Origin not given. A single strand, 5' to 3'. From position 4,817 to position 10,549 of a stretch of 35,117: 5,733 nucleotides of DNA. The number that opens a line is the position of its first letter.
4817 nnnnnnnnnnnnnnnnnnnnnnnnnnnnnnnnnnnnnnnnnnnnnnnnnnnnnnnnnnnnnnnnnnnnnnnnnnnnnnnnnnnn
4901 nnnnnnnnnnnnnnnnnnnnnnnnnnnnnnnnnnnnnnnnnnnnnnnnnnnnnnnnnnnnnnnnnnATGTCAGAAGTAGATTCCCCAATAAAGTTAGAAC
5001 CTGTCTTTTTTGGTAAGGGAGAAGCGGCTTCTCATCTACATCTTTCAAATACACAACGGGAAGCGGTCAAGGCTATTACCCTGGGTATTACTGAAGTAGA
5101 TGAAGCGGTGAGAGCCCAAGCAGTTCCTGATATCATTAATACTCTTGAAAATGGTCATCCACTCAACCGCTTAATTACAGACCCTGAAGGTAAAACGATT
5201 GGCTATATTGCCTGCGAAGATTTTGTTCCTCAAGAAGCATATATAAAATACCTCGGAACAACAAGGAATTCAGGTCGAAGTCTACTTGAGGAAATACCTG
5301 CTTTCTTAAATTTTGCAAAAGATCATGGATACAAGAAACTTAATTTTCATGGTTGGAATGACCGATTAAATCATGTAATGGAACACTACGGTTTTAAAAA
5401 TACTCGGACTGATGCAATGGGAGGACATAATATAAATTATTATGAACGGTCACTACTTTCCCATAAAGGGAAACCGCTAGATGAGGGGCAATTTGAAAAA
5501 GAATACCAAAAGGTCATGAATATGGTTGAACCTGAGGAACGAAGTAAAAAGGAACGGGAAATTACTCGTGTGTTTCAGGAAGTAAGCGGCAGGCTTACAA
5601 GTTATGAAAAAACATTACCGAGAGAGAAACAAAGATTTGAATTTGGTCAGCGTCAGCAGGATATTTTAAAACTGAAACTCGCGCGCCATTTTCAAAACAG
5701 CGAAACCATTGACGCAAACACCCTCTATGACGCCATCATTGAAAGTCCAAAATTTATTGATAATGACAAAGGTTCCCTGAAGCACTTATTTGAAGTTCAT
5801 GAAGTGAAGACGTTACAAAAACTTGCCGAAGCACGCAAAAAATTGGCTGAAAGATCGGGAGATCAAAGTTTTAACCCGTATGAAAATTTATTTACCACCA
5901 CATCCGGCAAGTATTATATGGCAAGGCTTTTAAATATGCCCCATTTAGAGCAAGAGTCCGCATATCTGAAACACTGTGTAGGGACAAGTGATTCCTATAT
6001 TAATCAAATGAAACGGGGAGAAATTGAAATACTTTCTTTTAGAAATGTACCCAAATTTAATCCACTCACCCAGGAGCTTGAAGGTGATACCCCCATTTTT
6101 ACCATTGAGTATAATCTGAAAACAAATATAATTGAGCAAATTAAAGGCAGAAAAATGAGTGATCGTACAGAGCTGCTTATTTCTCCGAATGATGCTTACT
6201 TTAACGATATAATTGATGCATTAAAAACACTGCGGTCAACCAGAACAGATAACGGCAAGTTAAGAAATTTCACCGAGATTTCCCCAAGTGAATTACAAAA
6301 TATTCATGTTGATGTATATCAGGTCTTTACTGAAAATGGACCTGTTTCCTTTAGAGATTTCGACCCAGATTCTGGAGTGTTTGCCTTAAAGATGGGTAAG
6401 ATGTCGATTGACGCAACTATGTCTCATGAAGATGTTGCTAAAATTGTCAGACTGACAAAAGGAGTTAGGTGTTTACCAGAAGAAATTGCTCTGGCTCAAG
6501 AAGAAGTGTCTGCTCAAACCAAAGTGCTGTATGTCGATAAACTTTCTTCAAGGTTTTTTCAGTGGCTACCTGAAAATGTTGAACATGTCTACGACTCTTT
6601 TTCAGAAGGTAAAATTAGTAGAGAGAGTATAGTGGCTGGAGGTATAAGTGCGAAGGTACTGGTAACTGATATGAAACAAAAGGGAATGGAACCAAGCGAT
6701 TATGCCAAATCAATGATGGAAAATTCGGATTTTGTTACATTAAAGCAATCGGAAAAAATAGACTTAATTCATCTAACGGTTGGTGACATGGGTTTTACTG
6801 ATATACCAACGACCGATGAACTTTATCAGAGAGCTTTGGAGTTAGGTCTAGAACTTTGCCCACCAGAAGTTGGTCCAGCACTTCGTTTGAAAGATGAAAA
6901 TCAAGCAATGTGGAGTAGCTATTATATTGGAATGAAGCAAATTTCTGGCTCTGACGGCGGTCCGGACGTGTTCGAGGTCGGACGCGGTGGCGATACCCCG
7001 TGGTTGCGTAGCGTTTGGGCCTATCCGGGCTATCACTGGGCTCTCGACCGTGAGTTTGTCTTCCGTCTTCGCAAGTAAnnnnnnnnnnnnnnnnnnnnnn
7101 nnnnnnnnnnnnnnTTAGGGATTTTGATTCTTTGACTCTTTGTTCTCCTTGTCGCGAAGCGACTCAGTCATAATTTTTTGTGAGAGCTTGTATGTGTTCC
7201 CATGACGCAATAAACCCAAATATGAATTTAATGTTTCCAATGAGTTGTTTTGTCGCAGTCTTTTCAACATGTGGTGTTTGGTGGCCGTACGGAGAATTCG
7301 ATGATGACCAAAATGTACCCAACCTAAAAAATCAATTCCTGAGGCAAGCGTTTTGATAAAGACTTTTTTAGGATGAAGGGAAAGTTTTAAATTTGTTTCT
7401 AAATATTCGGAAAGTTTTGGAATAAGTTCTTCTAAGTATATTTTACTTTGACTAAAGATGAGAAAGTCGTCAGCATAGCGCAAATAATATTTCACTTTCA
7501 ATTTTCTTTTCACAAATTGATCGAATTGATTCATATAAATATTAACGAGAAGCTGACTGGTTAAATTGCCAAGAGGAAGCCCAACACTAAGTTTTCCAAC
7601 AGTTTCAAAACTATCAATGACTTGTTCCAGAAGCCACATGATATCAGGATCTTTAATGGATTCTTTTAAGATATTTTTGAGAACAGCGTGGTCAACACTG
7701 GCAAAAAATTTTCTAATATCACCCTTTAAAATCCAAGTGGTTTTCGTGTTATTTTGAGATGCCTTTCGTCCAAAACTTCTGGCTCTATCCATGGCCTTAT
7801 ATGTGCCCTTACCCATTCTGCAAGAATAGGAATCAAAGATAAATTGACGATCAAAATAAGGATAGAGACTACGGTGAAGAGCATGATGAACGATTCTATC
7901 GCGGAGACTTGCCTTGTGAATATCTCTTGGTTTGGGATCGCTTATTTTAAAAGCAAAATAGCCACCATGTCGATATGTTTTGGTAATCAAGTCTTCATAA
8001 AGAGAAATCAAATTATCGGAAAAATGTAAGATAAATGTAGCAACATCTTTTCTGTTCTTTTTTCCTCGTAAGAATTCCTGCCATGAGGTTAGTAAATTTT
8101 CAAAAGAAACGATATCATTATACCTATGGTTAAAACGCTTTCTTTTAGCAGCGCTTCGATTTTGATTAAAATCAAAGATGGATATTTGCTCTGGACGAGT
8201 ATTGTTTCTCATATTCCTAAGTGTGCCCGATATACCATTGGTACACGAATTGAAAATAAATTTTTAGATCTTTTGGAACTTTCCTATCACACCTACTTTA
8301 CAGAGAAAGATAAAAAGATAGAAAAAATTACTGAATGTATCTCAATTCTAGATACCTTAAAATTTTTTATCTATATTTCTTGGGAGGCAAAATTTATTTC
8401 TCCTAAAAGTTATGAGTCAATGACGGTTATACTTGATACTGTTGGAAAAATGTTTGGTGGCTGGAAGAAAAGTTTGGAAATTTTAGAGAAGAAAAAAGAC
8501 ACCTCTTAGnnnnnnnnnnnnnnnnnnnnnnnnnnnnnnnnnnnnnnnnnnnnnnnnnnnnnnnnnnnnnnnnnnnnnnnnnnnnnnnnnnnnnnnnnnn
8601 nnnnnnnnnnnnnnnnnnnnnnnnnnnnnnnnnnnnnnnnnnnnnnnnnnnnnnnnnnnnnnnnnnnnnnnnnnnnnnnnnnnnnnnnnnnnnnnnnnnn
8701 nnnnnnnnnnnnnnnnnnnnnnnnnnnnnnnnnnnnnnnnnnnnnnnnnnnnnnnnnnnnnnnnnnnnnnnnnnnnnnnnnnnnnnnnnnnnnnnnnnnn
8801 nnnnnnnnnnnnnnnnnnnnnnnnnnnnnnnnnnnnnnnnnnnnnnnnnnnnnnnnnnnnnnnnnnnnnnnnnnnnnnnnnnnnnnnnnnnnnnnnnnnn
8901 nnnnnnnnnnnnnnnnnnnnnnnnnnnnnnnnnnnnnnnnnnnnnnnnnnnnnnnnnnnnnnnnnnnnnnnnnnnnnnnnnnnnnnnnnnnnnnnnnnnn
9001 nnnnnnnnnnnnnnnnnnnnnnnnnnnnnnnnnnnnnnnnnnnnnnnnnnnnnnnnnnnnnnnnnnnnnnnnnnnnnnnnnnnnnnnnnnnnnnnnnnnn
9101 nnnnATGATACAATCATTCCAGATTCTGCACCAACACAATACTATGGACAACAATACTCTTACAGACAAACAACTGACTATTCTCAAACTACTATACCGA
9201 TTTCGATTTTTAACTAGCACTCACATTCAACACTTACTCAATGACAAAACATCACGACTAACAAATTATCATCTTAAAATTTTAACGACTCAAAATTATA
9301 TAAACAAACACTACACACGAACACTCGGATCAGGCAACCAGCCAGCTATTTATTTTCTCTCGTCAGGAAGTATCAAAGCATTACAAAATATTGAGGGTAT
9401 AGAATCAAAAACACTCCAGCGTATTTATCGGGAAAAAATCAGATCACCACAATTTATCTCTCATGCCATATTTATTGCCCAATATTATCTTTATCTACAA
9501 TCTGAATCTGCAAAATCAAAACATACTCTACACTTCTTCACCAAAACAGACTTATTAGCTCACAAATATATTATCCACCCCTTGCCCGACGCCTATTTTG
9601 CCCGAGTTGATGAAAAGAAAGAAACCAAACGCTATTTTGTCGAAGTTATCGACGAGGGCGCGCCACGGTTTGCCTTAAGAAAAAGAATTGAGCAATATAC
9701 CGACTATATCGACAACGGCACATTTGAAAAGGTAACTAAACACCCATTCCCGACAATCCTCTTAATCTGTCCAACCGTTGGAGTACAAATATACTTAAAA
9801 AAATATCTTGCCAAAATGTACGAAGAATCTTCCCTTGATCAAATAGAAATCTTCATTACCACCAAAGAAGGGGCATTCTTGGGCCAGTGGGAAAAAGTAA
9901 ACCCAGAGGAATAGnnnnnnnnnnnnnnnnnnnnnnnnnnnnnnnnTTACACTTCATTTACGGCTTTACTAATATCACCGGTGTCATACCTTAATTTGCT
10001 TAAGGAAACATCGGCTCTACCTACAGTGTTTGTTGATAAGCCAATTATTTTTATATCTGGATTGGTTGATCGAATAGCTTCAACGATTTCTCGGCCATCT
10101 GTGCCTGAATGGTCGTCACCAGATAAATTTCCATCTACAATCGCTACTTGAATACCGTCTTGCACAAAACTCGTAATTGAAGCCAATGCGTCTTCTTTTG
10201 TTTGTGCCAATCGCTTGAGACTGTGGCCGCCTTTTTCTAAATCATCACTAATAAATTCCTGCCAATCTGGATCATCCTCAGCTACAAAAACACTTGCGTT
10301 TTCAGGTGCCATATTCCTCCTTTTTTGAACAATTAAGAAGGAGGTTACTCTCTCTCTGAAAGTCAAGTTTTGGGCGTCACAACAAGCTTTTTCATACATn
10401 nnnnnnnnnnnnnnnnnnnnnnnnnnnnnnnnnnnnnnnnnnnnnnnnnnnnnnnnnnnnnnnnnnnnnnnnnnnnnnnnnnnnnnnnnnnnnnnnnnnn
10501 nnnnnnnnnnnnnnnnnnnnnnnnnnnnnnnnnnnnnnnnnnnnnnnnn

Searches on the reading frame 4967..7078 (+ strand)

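Call 8: search_protein_families(library=pfam, proteins=[window:4967-7078:+], max_evalue=0.01)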
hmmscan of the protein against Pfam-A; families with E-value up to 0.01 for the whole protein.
window:4967-7078:+ (703 aa): 1 family
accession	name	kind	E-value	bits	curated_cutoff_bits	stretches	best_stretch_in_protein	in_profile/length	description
PF14284.11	PcfJ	-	8e-07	29.4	25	1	272-396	25-134/147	PcfJ-like protein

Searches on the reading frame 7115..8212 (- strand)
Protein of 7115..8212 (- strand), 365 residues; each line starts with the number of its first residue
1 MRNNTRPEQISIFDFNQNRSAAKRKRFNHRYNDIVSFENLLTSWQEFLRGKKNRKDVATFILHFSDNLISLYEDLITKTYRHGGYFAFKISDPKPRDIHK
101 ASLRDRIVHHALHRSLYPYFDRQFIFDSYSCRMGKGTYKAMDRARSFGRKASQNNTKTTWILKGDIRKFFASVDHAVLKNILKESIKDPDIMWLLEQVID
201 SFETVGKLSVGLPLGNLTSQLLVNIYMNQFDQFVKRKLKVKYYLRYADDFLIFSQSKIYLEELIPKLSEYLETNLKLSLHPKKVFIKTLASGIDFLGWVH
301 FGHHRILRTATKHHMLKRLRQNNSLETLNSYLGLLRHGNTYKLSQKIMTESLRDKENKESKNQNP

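Call 8: search_protein_families(library=pfam, proteins=[window:7115-8212:-], max_evalue=0.01)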
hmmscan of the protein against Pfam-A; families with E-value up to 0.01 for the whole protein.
window:7115-8212:- (365 aa): 1 family
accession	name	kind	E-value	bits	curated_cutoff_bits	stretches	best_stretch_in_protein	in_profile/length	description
PF00078.32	RVT_1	-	9e-23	81.5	29.6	1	96-298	10-203/205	Reverse transcriptase (RNA-dependent DNA polymerase)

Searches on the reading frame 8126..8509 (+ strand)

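Call 8: search_protein_families(library=pfam, proteins=[window:8126-8509:+], max_evalue=0.01)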
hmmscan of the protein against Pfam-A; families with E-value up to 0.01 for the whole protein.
window:8126-8509:+ (127 aa): 1 family
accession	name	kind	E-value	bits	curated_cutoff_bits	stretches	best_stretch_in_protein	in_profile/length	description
PF22296.2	bAvd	-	7.2e-13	49.4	40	1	25-116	16-106/107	bAvd-like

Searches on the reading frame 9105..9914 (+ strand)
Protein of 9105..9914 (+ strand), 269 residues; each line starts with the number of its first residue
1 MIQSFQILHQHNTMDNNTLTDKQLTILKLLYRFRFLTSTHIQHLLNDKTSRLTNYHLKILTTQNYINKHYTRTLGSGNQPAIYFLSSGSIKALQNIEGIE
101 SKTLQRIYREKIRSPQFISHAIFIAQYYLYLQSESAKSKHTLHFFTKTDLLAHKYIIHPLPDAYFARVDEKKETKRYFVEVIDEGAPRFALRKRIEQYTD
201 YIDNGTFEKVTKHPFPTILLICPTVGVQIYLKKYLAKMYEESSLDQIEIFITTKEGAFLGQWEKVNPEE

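Call 7: search_protein_families(library=pfam, proteins=[window:9105-9914:+], max_evalue=0.01)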
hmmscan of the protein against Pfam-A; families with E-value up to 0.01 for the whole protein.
window:9105-9914:+ (269 aa): 1 family
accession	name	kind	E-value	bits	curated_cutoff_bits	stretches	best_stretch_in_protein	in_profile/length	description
PF13814.12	Replic_Relax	-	1.3e-14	55.2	25.3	1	27-211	1-185/191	Replication-relaxation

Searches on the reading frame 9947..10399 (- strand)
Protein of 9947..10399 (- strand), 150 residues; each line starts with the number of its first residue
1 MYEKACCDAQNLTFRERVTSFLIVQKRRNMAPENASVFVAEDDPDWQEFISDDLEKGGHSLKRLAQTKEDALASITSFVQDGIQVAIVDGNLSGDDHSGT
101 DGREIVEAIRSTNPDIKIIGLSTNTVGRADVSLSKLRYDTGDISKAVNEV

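Call 8: search_protein_families(library=pfam, proteins=[window:9947-10399:-], max_evalue=0.01)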
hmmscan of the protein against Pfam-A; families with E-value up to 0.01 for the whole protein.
window:9947-10399:- (150 aa): 1 family
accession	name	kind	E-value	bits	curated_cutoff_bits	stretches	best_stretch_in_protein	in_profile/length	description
PF00072.30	Response_reg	-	1.2e-05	25.9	30.2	1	37-125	1-80/111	Response regulator receiver domain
